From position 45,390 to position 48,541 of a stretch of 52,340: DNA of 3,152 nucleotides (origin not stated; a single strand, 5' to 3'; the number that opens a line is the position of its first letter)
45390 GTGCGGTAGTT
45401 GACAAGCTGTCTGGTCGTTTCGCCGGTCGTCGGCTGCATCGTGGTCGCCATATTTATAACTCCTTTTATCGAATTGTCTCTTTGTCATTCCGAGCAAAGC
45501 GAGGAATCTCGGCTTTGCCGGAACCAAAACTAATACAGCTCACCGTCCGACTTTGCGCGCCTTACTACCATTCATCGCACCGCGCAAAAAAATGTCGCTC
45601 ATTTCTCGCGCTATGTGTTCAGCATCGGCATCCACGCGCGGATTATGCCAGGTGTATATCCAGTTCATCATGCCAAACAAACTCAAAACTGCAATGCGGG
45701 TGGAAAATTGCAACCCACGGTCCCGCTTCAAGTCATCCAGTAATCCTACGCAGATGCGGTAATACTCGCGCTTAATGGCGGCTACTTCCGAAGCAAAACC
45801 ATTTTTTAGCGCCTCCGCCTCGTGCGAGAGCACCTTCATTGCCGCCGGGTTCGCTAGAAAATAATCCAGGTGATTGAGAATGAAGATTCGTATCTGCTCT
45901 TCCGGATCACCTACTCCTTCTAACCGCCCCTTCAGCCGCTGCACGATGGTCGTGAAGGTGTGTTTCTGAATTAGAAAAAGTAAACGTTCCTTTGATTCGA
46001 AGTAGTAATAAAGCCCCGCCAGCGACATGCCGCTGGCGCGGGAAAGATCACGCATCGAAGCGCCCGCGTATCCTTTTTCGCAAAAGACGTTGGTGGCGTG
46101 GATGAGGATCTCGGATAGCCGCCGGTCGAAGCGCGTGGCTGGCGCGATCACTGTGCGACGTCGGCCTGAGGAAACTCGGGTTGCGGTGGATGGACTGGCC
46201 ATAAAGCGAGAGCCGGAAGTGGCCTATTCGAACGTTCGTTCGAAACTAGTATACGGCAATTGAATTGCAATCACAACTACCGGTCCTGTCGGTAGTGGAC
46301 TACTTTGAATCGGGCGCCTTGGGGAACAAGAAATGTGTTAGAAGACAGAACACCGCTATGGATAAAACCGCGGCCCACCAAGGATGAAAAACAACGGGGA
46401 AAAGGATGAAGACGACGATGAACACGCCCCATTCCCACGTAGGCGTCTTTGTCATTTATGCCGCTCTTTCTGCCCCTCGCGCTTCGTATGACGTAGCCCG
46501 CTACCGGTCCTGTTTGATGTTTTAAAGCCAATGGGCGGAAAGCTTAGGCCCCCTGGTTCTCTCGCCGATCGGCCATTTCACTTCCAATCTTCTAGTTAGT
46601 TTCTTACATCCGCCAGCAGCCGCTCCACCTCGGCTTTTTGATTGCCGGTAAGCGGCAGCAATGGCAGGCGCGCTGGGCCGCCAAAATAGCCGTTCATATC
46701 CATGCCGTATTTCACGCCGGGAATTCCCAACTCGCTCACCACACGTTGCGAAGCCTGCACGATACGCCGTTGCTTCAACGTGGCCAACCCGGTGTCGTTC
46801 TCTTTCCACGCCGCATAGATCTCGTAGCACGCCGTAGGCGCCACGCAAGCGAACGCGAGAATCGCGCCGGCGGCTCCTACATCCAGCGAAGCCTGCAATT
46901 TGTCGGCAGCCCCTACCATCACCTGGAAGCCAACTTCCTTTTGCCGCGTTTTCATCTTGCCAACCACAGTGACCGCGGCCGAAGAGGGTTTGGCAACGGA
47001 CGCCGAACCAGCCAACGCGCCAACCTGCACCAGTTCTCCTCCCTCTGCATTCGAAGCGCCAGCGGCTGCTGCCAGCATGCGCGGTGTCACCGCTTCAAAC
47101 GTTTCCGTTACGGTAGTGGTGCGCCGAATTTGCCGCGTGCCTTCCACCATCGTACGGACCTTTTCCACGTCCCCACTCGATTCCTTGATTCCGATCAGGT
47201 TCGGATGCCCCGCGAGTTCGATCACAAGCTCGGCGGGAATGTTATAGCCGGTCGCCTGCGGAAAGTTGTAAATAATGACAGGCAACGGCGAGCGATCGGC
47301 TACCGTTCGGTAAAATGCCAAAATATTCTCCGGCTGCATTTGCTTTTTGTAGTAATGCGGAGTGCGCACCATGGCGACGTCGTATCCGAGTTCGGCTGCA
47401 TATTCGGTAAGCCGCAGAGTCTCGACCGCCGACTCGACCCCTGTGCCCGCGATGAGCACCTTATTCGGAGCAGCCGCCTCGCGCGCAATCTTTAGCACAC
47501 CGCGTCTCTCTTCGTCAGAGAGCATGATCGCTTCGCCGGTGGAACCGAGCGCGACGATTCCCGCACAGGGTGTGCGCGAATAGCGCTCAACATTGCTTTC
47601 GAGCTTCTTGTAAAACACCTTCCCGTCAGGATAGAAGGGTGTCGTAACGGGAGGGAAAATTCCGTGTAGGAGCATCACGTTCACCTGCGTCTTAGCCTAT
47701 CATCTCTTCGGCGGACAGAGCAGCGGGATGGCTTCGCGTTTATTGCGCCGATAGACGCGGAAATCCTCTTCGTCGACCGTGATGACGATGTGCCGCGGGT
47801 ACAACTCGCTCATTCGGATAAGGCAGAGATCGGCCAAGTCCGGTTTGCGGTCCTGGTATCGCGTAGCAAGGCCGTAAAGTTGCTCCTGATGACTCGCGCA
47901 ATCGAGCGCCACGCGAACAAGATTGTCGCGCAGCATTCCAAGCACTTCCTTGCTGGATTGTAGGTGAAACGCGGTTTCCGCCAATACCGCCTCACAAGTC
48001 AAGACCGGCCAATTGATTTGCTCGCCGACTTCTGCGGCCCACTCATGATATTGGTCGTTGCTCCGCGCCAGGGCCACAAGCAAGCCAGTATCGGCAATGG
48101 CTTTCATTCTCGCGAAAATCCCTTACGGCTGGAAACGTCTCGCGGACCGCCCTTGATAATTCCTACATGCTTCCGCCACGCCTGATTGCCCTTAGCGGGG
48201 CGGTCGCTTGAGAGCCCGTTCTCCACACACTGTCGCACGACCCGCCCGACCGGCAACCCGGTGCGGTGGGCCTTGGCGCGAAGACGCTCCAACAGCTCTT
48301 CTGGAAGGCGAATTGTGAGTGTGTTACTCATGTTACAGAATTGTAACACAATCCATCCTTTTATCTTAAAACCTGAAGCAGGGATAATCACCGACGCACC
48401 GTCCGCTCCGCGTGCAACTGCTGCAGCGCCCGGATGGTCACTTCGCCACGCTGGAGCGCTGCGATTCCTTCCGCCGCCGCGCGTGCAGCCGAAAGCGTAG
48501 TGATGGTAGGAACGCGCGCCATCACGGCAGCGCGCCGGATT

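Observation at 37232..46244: Nine-gene cluster joins an HcrCAB-like Mo/FAD/Fe-S enzyme to a BoxB-like di-iron oxygenase and two small crotonases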

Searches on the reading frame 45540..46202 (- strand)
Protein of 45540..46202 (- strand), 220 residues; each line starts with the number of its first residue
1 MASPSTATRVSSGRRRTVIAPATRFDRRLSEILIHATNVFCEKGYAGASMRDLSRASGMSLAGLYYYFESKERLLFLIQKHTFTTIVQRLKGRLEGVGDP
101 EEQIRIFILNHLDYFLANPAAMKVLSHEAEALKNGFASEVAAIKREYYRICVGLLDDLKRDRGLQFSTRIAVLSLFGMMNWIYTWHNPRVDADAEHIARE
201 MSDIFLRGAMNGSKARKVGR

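Call 3: search_protein_families(library=pfam, proteins=[window:45540-46202:-], max_evalue=0.001)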
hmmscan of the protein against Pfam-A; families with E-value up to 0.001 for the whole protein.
window:45540-46202:- (220 aa): 2 families
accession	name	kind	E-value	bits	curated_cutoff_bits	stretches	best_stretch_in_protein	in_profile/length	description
PF17932.6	TetR_C_24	-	2.8e-19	69.9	26.4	1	98-208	2-113/114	Tetracyclin repressor-like, C-terminal domain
PF00440.29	TetR_N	-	1.9e-11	44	24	1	33-75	2-44/47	Bacterial regulatory proteins, tetR family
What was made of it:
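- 45540..46202 (-): TetR-family repressor of the acyl-CoA-sensing subgroup (PaaR/FadR/AibR-like). Pfam TetR_N plus TetR_C_24 (call 3).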

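Call 4: search_protein_families(library=ncbifam, proteins=[window:45540-46202:-], max_evalue=0.001)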
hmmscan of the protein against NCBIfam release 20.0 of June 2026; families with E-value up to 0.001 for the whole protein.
window:45540-46202:- (220 aa): 17 families
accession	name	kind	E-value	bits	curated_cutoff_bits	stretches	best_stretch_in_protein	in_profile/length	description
NF050111.1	TransRegSACE7040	equivalog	7.4e-19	68.4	250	1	28-197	2-170/186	SACE_7040 family transcriptional regulator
NF053878.1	FATransRegFadRBac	equivalog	3.4e-13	49.8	200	1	30-209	6-188/190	fatty acid metabolism transcriptional regulator FadR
TIGR03384.1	betaine_BetI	equivalog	3.6e-09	36.6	201.3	1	33-139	13-121/189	choline-binding transcriptional repressor BetI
NF053731.1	TransRegFasRMycb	equivalog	5.8e-09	36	330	1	26-171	10-153/199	HTH-type transcriptional activator FasR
NF041196.1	ScbR_bind_reg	equivalog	8.8e-09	35.8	150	1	30-90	9-69/191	ScbR family autoregulator-binding transcription factor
NF037937.1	septum_RefZ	equivalog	1.3e-08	35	180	1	31-183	3-159/195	forespore capture DNA-binding protein RefZ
NF001978.0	PRK00767.1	equivalog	2.9e-07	30.5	118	1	33-143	14-127/197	transcriptional regulator BetI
TIGR03613.1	RutR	equivalog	8e-07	29.1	368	1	28-126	9-106/202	pyrimidine utilization regulatory protein R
NF011584.0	PRK15008.1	equivalog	8e-06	25.8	230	1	30-127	21-117/212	HTH-type transcriptional regulator RutR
NF051852.1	efflux_TF_MtrR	exception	1.6e-05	24.8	280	1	32-95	15-78/205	multidrug efflux system transcriptional repressor MtrR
NF038211.1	MFT_alt_reg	equivalog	4.7e-05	23.8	285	1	30-87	4-61/193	mycofactocin system transcriptional regulator MftR2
NF053516.1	TranRepPrsAVib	equivalog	6.4e-05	22.9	300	1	31-99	10-78/208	TetR family transcriptional repressor PsrA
NF007430.0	PRK09975.1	equivalog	7.1e-05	22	274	1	33-140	17-127/220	acrEF/envCD operon transcriptional regulator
NF033703.1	transcr_KstR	equivalog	0.0002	21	280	1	33-114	12-93/185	cholesterol catabolism transcriptional regulator KstR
TIGR03968.1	mycofact_TetR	equivalog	0.00021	20.9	224.9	1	31-95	13-73/190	mycofactocin system transcriptional regulator MftR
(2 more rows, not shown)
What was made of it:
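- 45540..46202 (-): Weak NCBIfam hits to the Bacillus-type fatty-acid regulator FadR (NF053878) (call 4).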

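Call 65: search_solved_structures(query=window:45540-46202:-, max_evalue=0.00001)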
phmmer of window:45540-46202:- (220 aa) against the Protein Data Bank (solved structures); distinct sequences matched with E-value up to 0.00001: 25.
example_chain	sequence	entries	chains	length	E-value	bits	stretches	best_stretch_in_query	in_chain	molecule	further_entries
3dcf_A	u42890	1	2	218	2.2e-19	73.3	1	20-208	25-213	transcriptional regulator of the TetR/AcrR family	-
3vpr_A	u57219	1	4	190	2.9e-19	73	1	31-213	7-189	Transcriptional regulator, TetR family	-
5k7f_A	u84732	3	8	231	8.7e-17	64.9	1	28-202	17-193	Transcriptional regulator, TetR family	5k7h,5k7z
3ccy_A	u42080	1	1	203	3.8e-14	56.2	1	30-211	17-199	Putative TetR-family transcriptional regulator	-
4mxm_A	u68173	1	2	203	6.2e-12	49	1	28-201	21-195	Transcriptional regulator I2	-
4mo7_A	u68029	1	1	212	7.4e-12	48.8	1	28-201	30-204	Transcriptional regulator I2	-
2iai_A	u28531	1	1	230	4.4e-11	46.2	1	26-189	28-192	Putative transcriptional regulator SCO3833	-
5gpa_A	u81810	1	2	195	1.1e-09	41.7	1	30-193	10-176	Transcriptional regulator (TetR/AcrR family)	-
5gp9_A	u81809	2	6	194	5.1e-09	39.5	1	30-193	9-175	Transcriptional regulator (TetR/AcrR family)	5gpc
3dew_A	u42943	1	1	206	1.6e-08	37.9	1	23-211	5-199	Transcriptional regulator, TetR family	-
9b7y_A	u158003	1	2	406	1.8e-08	37.7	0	26-103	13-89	Transcriptional repressor Mce3R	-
4g12_A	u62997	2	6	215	6e-08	36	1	24-187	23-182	Probable transcriptional regulatory protein (Probably TETR-FAMILY)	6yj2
6yl2_B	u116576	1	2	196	7.4e-08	35.7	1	25-187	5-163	Probable transcriptional regulatory protein (Probably TetR-family)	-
2ibd_A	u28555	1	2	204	3.5e-07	33.5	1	28-209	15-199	Possible transcriptional regulator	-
2hyt_A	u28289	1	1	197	4.7e-07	33.1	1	28-164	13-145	TetR-family transcriptional regulator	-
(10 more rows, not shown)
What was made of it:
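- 45540..46202 (-): The best PDB hits are 3dcf, 3vpr and 5k7f (call 65).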

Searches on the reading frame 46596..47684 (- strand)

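Call 16: search_protein_families(library=pfam, proteins=[window:46596-47684:-], max_evalue=0.00001)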
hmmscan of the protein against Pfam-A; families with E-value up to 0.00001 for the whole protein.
window:46596-47684:- (362 aa): 1 family
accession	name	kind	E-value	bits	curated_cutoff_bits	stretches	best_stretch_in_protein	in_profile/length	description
PF00701.28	DHDPS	-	2.8e-51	174.4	22.1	2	6-183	2-177/289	Dihydrodipicolinate synthetase family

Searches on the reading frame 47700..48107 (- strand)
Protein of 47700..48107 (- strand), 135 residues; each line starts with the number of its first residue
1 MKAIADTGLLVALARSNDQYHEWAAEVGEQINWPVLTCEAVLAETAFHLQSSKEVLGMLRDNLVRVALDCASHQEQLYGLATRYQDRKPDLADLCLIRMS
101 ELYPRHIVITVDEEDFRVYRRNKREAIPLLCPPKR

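Call 90: search_protein_families(library=pfam, proteins=[window:47700-48107:-], max_evalue=0.001)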
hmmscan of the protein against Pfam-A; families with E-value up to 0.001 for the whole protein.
window:47700-48107:- (135 aa): 1 family
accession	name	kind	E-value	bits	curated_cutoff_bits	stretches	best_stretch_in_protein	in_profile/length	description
PF01850.27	PIN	-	4.6e-05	24.4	23.6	1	5-118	3-116/120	PIN domain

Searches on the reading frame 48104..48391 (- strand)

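Call 90: search_protein_families(library=pfam, proteins=[window:48104-48391:-], max_evalue=0.001)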
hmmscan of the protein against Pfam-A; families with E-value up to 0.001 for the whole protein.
window:48104-48391:- (95 aa): 2 families
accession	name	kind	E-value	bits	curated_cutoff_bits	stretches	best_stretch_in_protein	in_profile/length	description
PF12441.14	CopG_antitoxin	-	6e-06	27.4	28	1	20-57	40-77/79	CopG antitoxin of type II toxin-antitoxin system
PF01402.27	RHH_1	-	6.3e-05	23.2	20.5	1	25-58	2-35/39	Ribbon-helix-helix protein, copG family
